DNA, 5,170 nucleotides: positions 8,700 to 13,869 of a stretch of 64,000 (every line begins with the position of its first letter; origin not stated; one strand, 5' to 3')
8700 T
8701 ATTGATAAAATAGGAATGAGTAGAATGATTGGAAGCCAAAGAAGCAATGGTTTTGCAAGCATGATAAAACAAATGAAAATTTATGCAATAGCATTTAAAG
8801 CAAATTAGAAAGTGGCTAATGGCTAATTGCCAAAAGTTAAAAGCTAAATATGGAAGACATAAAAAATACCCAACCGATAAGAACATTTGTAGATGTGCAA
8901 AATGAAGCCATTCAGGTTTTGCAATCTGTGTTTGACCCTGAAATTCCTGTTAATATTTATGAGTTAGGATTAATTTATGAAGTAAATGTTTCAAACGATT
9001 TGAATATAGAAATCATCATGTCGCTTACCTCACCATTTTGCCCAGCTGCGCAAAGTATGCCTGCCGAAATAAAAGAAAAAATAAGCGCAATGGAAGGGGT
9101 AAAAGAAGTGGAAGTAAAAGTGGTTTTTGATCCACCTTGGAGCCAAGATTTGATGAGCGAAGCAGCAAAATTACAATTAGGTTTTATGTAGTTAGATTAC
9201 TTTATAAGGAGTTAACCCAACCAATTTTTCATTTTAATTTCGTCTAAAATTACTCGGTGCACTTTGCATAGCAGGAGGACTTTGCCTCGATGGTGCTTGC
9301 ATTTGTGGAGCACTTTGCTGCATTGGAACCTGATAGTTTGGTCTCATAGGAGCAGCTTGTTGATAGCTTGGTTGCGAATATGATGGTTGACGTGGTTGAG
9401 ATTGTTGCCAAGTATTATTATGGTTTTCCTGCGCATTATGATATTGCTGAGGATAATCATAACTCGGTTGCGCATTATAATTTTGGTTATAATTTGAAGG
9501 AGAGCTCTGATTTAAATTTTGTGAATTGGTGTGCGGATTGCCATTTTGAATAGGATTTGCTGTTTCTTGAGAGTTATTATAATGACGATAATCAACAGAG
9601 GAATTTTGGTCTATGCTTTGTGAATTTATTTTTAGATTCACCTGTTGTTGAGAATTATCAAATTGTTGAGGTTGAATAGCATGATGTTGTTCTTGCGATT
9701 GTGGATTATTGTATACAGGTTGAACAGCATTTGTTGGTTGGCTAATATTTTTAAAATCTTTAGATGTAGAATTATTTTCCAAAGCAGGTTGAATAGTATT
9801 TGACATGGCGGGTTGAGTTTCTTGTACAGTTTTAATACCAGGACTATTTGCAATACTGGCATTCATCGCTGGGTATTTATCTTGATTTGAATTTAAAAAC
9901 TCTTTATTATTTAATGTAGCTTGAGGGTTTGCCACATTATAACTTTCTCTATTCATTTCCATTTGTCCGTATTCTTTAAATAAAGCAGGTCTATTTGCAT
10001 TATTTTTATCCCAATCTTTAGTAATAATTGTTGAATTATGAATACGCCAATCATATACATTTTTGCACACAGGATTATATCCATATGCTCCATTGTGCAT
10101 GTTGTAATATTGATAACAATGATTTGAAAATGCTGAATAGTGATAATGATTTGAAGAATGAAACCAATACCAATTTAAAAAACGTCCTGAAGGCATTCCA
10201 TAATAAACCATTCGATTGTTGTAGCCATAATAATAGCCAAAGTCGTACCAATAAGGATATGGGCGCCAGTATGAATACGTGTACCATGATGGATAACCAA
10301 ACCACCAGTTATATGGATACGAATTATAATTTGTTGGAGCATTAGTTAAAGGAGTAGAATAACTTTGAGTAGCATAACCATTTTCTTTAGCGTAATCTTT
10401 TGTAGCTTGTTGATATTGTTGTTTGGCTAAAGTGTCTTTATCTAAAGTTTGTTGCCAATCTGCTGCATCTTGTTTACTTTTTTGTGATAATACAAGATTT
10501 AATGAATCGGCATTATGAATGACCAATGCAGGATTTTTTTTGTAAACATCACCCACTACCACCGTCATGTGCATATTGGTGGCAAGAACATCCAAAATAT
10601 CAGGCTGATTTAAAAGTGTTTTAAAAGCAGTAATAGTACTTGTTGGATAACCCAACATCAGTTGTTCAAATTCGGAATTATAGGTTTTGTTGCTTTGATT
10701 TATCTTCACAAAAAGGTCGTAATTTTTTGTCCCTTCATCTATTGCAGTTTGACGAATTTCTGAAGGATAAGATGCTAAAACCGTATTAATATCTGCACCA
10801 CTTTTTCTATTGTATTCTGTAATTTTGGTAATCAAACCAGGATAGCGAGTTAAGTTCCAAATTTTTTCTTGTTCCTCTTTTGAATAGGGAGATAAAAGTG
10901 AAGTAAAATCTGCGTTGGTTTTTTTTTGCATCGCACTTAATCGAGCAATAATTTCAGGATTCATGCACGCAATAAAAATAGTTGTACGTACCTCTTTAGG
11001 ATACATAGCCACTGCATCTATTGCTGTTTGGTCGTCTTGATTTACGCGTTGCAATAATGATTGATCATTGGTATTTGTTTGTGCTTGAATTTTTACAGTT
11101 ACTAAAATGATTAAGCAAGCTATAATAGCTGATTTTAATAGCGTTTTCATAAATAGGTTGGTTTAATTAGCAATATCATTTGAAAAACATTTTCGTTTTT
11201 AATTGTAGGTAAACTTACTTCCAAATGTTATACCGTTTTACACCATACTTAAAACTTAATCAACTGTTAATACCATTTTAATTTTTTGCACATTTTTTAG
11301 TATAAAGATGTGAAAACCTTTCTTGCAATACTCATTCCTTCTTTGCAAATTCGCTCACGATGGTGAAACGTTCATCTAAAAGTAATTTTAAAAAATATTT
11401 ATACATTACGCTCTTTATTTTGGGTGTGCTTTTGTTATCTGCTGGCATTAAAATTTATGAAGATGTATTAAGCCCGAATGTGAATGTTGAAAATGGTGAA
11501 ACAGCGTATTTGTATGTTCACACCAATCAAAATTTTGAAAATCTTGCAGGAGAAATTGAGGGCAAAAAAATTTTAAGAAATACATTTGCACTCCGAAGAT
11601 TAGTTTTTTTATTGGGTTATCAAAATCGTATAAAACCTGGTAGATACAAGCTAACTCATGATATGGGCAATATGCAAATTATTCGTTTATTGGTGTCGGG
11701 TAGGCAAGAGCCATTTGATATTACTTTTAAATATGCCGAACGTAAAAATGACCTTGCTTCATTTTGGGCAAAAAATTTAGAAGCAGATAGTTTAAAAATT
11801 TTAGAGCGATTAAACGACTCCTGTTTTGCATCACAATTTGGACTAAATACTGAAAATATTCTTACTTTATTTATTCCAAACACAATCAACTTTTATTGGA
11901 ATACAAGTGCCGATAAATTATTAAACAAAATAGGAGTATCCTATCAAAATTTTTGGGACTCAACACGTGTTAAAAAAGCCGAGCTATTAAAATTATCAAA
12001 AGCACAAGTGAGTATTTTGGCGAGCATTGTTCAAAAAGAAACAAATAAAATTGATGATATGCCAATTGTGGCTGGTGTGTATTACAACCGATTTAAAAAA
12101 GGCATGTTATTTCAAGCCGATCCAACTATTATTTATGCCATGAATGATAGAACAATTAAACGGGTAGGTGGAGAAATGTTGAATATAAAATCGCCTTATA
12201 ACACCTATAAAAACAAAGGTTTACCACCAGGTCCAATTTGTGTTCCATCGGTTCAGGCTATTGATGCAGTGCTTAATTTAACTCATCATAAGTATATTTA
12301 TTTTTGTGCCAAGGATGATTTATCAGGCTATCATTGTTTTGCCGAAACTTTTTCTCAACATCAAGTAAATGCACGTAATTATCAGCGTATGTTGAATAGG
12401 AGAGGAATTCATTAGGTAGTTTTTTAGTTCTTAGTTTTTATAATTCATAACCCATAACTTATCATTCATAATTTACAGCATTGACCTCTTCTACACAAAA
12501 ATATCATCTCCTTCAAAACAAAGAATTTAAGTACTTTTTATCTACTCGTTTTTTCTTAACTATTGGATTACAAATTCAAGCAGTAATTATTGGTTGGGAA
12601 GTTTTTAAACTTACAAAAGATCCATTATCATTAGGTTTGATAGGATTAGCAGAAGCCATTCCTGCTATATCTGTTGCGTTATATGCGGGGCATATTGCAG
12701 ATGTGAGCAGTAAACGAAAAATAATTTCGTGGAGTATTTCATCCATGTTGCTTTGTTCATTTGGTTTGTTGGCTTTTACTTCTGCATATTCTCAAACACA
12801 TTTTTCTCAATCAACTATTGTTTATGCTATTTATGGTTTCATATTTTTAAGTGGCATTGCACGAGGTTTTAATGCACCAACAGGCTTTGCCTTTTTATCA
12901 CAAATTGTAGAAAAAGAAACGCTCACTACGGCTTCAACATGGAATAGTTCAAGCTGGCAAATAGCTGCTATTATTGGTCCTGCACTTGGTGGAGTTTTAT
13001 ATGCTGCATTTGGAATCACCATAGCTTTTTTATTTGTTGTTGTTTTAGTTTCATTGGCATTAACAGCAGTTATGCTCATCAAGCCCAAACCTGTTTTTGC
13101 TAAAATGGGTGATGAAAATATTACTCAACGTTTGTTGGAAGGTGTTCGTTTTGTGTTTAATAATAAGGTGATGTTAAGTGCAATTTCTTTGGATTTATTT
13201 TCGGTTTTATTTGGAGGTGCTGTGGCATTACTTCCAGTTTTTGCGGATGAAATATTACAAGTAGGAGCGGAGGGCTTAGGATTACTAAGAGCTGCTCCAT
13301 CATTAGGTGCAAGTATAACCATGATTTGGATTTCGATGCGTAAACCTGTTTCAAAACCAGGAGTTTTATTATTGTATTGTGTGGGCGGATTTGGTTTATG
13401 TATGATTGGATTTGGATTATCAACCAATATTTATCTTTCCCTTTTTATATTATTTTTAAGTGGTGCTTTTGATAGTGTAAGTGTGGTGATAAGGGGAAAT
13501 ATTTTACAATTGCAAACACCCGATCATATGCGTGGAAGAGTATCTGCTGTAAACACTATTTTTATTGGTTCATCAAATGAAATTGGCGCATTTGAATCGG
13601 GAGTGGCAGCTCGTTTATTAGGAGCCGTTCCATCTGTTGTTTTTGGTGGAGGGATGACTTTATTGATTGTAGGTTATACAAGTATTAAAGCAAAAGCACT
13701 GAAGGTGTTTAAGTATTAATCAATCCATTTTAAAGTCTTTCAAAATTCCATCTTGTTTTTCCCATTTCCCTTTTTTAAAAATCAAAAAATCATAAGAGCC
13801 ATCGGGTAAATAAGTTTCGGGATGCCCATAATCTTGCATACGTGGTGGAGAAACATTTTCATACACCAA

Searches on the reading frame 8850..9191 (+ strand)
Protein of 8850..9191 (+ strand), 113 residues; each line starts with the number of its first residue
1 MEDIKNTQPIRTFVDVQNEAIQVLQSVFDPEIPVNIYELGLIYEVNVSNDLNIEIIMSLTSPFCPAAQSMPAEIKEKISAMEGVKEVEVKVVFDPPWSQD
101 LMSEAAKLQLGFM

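Call 13: search_protein_families(library=pfam, proteins=[window:8850-9191:+])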
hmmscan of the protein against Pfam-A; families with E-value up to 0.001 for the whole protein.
window:8850-9191:+ (113 aa): 1 family
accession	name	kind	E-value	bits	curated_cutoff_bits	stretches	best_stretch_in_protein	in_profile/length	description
PF01883.24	FeS_assembly_P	-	1e-16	61.4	23.5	1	21-89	5-71/73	Iron-sulfur cluster assembly protein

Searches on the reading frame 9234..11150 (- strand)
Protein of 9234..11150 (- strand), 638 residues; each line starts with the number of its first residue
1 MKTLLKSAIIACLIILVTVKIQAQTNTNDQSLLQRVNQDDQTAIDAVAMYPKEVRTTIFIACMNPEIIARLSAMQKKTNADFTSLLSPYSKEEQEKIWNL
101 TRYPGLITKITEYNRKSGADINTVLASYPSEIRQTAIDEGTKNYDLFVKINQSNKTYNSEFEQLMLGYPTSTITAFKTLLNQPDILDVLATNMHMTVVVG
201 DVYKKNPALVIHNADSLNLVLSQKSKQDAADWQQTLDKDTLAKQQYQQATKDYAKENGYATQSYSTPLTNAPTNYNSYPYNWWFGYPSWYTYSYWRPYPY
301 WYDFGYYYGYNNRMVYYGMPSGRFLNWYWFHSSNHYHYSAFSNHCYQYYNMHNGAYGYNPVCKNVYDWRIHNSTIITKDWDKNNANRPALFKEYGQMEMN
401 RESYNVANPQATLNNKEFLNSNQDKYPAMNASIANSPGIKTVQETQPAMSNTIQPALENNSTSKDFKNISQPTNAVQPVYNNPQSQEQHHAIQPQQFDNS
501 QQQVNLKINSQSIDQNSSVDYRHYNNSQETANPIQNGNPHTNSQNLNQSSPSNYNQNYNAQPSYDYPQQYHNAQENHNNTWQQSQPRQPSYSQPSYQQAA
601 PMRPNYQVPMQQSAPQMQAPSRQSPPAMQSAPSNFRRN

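Call 13: search_protein_families(library=pfam, proteins=[window:9234-11150:-])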
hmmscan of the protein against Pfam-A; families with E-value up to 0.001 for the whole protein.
window:9234-11150:- (638 aa): 0 families

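Call 40: search_protein_families(library=ncbifam, proteins=[window:9234-11150:-], max_evalue=0.00001)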
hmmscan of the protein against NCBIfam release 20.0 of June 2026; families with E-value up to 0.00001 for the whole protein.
window:9234-11150:- (638 aa): 0 families

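Call 58: find_homologous_proteins(query=window:9234-11150:-, max_evalue=0.00001)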
Query window:9234-11150:- (638 aa): 143 proteins with E <= 0.00001 among 4911 candidates; the best 120 are listed.
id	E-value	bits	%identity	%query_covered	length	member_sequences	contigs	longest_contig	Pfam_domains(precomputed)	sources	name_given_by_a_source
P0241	0.0e+0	1452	100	100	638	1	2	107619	-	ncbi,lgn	-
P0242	4.8e-200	685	50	99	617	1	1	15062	-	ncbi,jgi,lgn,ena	ncbi:MAG: hypothetical protein WCO28_06245 [Bacteroidota bacterium]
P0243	4.4e-192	658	51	99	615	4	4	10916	-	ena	-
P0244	2.4e-191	656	52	100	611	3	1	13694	-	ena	-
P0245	1.8e-167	577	49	99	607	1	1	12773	-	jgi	-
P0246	2.5e-146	507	52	65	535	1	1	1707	-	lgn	-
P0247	2.6e-143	497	42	93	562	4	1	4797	-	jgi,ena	jgi:hypothetical protein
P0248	3.8e-143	497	50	65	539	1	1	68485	PF11737.14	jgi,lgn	-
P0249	2.1e-141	491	48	71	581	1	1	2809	-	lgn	-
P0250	2.3e-141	491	47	74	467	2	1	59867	-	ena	-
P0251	4.1e-141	490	39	100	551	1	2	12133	-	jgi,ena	jgi:hypothetical protein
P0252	9.9e-140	485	48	68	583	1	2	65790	-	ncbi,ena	-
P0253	1.2e-139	485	40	90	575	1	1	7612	-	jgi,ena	-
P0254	2.1e-138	481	47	69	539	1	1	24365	-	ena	-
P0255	2.2e-138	481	47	70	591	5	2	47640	-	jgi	jgi:hypothetical protein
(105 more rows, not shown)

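Call 59: find_encoding_contigs(protein=P0242, flank=4000, max_places=2)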
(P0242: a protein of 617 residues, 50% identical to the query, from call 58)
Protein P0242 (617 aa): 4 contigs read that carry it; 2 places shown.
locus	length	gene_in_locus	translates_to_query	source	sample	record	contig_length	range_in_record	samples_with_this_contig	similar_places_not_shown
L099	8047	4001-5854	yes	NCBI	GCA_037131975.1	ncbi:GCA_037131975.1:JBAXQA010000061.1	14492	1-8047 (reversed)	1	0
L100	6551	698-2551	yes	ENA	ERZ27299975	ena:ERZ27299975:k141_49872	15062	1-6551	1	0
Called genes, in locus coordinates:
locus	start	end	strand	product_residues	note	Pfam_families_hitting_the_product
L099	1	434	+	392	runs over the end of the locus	PF00108:Thiolase_N, PF22691:Thiolase_C_1 (faint), PF02803:Thiolase_C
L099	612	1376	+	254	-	-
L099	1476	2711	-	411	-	PF05977:MFS_3, PF07690:MFS_1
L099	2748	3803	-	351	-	PF02618:YceG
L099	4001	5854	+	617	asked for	-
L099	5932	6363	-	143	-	-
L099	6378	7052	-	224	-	PF21602:GldM_3rd, PF12080:GldM_4th (weak)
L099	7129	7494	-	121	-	PF01883:FeS_assembly_P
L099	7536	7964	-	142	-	PF02657:SufE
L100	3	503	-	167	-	?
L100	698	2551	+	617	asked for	-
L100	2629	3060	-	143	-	-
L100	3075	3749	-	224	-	PF21602:GldM_3rd, PF12080:GldM_4th (weak)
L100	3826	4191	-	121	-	PF01883:FeS_assembly_P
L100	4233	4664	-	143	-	PF02657:SufE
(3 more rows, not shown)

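Call 60: find_encoding_contigs(protein=P0244, flank=4000, max_places=2)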
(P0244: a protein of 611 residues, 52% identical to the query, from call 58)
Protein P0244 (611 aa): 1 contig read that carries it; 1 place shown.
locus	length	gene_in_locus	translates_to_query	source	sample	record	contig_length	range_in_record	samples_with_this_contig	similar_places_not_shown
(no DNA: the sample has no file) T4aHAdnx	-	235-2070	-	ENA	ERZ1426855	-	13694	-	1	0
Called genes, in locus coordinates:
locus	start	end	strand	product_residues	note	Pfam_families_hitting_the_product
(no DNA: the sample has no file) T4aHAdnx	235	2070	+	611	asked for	-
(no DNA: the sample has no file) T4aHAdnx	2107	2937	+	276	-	PF03372:Exo_endo_phos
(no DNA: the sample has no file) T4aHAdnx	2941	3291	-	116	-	-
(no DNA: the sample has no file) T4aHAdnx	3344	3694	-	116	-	PF01883:FeS_assembly_P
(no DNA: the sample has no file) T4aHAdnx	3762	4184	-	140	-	PF02657:SufE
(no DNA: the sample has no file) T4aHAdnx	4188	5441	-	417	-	PF00155:Aminotran_1_2 (weak), PF00266:Aminotran_5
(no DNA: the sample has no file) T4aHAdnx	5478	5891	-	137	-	PF13366:PDDEXK_3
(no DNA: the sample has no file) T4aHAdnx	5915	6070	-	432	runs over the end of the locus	PF19295:SufBD_N, PF01458:SUFBD_core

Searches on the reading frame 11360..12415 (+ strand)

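Call 13: search_protein_families(library=pfam, proteins=[window:11360-12415:+])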
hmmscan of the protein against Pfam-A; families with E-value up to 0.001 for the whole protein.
window:11360-12415:+ (351 aa): 1 family
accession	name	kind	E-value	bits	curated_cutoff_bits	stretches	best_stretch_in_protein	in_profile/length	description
PF02618.21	YceG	-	1.9e-73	247.8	32.4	1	52-339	2-274/275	YceG-like family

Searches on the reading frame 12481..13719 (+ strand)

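Call 13: search_protein_families(library=pfam, proteins=[window:12481-13719:+])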
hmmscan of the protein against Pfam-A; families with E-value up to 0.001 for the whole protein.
window:12481-13719:+ (412 aa): 2 families
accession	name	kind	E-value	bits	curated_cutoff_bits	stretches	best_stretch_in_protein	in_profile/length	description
PF05977.19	MFS_3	-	5.4e-37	127.9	27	1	11-405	7-394/524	Transmembrane secretion effector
PF07690.21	MFS_1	-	1.9e-29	103.2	33.4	1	22-366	4-343/347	Major Facilitator Superfamily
